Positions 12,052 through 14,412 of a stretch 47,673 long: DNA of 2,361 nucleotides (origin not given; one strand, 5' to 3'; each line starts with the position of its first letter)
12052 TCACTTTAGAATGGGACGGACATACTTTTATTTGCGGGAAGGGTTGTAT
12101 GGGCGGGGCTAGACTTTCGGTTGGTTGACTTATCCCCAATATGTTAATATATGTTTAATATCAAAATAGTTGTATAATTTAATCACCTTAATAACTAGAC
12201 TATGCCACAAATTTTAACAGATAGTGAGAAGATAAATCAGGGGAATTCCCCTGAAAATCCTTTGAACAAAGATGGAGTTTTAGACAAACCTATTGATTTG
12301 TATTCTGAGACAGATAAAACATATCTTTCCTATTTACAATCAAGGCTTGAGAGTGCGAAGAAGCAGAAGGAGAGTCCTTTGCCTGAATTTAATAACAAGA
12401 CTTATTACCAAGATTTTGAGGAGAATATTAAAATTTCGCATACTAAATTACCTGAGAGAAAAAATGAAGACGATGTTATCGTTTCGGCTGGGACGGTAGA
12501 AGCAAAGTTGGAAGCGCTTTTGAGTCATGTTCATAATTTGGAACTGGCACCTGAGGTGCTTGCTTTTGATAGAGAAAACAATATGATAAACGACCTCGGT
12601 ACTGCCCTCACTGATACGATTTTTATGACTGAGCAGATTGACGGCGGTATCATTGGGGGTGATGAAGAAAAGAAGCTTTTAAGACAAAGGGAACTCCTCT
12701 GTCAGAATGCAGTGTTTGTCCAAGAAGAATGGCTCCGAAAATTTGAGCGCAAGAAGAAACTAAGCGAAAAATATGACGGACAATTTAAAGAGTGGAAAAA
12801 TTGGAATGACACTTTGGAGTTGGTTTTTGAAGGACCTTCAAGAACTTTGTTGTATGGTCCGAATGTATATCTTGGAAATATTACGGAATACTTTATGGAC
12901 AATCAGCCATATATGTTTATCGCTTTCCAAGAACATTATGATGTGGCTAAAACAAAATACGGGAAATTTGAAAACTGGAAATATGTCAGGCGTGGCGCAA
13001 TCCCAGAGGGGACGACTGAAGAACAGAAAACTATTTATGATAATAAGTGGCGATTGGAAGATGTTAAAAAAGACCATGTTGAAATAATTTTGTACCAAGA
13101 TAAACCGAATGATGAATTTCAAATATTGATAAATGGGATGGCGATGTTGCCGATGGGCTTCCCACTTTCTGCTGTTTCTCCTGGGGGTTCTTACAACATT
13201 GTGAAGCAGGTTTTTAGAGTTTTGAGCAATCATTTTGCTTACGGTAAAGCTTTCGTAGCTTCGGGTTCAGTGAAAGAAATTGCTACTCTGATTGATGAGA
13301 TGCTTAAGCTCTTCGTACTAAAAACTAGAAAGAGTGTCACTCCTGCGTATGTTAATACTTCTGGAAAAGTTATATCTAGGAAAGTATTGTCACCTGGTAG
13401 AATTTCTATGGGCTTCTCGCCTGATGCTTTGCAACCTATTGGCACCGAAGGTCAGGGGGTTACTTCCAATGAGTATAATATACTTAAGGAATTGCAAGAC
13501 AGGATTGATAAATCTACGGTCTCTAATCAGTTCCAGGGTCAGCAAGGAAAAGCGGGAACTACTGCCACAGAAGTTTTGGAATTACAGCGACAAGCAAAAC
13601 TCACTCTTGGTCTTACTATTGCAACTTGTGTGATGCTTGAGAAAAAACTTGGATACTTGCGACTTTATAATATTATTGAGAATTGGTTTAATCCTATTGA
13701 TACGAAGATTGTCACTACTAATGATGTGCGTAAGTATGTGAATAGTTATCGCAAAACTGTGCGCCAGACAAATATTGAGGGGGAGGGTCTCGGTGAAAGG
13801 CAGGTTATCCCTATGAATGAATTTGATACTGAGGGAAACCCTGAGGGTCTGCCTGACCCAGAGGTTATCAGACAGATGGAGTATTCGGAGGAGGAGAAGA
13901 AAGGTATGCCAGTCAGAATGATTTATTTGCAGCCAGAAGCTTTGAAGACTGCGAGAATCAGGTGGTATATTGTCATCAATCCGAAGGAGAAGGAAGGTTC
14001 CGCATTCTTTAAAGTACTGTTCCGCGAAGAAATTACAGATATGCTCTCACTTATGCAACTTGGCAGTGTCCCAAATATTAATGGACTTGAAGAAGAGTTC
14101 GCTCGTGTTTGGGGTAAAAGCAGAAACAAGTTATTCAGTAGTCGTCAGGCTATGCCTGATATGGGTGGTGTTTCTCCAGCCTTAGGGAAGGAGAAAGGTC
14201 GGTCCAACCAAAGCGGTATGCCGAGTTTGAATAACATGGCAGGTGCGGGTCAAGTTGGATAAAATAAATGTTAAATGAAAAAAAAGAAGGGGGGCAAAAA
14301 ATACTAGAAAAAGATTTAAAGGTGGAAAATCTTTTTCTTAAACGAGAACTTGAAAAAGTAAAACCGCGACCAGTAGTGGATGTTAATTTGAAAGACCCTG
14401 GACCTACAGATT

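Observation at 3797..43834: DnaA-box-type 9-mers sit at a fixed distance (32-34 nt) upstream of the -10 elements of four rightward promoters, including the -35-less late promoters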

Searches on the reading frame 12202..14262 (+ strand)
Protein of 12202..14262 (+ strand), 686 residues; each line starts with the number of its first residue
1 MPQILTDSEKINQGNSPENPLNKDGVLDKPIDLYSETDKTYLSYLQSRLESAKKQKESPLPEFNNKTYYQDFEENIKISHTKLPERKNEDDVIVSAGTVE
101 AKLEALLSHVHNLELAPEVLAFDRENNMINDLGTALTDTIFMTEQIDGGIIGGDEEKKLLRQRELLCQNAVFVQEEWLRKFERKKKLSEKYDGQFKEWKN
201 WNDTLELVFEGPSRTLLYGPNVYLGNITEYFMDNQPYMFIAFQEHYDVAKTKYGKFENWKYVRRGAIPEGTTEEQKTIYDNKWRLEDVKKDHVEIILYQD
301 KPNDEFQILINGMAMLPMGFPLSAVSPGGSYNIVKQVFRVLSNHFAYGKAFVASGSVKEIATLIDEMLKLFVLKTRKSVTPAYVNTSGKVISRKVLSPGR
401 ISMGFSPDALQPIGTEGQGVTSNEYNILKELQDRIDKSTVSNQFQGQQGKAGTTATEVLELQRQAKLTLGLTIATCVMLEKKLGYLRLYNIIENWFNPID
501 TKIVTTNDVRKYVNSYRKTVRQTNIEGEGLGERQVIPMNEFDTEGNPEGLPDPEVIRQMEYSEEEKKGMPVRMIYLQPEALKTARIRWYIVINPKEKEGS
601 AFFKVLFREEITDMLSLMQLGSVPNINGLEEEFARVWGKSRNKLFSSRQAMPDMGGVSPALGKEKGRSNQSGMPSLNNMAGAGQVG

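Call 28: find_homologous_proteins(query=window:12202-14262:+, max_evalue=1e-20)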
Query window:12202-14262:+ (686 aa): 431 proteins with E <= 1e-20 among 8000 candidates; the best 120 are listed.
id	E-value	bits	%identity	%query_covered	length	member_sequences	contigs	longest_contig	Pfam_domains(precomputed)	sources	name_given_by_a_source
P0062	0.0e+0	1553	100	100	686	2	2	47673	-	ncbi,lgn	-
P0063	0.0e+0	1163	73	100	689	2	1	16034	-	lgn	-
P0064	0.0e+0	1160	74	100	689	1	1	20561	-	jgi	jgi:hypothetical protein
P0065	0.0e+0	1140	73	98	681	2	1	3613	-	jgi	-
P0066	0.0e+0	1120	71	100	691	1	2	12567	-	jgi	-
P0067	0.0e+0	1118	72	98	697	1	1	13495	-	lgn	-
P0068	0.0e+0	1110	71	100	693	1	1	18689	-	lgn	-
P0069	0.0e+0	1109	71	100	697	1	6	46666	-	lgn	-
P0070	0.0e+0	1106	71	98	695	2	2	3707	-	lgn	-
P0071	0.0e+0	1096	71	97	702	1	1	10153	-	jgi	-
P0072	0.0e+0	1089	72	97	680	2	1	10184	-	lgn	-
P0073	0.0e+0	1083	70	99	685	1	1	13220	-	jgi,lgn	jgi:hypothetical protein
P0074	0.0e+0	1071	68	99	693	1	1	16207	-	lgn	-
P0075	0.0e+0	1060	69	98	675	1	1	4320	-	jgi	-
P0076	0.0e+0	1055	68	100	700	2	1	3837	-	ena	-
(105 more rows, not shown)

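Call 36: find_encoding_contigs(protein=P0182, flank=10000, max_places=2)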
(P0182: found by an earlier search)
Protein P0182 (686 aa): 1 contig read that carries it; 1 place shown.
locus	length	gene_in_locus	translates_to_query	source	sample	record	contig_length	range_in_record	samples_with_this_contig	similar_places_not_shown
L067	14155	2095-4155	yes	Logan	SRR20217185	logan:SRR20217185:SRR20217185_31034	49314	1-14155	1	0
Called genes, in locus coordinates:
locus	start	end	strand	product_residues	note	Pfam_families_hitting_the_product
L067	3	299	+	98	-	?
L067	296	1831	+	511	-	-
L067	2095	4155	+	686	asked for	-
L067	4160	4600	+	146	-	-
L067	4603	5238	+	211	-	-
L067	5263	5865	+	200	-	-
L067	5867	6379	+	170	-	-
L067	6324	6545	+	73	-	-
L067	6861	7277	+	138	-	-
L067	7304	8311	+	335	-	-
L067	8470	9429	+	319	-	-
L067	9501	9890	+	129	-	-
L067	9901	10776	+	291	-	-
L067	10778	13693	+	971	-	-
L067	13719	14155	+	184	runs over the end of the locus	-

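Call 37: find_encoding_contigs(protein=P0069, flank=10000, max_places=1)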
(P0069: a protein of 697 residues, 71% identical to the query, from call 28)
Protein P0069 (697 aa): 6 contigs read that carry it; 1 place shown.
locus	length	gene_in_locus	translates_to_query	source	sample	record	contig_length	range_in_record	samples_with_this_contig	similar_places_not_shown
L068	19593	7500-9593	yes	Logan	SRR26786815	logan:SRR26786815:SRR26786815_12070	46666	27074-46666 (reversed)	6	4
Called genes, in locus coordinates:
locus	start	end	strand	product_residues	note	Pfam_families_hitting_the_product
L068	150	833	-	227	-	-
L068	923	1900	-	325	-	-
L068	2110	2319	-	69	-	-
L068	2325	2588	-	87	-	-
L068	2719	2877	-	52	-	-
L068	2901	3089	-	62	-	-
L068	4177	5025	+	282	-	PF00589:Phage_integrase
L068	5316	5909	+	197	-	-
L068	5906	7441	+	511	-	-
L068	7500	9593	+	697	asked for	-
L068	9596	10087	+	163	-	-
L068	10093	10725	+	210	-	-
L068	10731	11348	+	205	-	-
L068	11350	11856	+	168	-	-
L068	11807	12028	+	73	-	-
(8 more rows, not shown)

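Call 39: find_related_loci(query=A1, collection=genome_contigs, flank=6000)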
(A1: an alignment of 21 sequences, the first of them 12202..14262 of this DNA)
Query A1 (686 aa) in genome_contigs; peptide patterns used: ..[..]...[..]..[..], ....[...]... (x = any residue, [..] = any of these).
62 stretches matched a pattern; 1 encode a relative of the query (tblastn E <= 1e-3); 1 distinct loci.
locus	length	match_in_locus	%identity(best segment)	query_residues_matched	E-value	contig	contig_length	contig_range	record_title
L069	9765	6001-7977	58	19-671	0e+0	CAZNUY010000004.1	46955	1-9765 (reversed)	MAG TPA_asm: uncultured Candidatus Saccharibacteria bacterium isolate SRP133034_co1_83 genome assembly, contig: NODE_535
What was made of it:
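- On R-type DnaA box (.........): The host is unknown (call 39).
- The only hint is a 47-kb relative binned in a Candidatus Saccharibacteria MAG (call 39).
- Tried and rejected: The genome_contigs scan gave one 47-kb contig binned in a Candidatus Saccharibacteria MAG, with no flanking host DNA (call 39).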

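Call 42: find_related_loci(query=A1, collection=viral_contigs, flank=6000)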
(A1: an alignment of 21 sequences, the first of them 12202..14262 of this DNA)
Query A1 (686 aa) in viral_contigs; peptide patterns used: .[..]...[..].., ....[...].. (x = any residue, [..] = any of these).
208 stretches matched a pattern; 18 encode a relative of the query (tblastn E <= 1e-3); 17 distinct loci.
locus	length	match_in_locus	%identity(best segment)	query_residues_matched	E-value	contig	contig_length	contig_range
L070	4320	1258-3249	69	4-674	0e+0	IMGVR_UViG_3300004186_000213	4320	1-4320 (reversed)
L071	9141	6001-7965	68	13-674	0e+0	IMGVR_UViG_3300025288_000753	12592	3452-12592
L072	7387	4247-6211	68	13-674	0e+0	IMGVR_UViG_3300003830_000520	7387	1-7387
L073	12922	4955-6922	64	17-682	0e+0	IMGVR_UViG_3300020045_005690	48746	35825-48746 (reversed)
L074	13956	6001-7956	61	5-660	0e+0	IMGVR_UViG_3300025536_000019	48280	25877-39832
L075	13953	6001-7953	63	28-681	0e+0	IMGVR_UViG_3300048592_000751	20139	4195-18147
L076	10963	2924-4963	60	12-684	0e+0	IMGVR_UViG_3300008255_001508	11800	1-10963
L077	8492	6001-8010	61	17-686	0e+0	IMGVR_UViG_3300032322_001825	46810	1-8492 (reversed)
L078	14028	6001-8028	59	1-682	0e+0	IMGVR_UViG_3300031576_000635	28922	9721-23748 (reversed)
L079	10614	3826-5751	52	32-686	0e+0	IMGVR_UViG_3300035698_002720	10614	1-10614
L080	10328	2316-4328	47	7-675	0e+0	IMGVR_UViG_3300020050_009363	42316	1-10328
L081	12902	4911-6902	69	4-674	0e+0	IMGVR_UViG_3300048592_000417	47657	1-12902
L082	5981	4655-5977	56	4-431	4e-144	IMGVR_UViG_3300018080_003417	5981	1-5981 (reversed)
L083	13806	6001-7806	39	23-651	8e-132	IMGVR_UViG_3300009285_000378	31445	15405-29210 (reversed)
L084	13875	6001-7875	36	18-672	1e-121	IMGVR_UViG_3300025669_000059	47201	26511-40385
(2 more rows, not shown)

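Call 61: search_dna_similar(query=window:12202-14262:+, collection=phages, mode=protein, max_rows=15)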
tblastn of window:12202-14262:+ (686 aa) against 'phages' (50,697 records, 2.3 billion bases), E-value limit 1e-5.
No match.
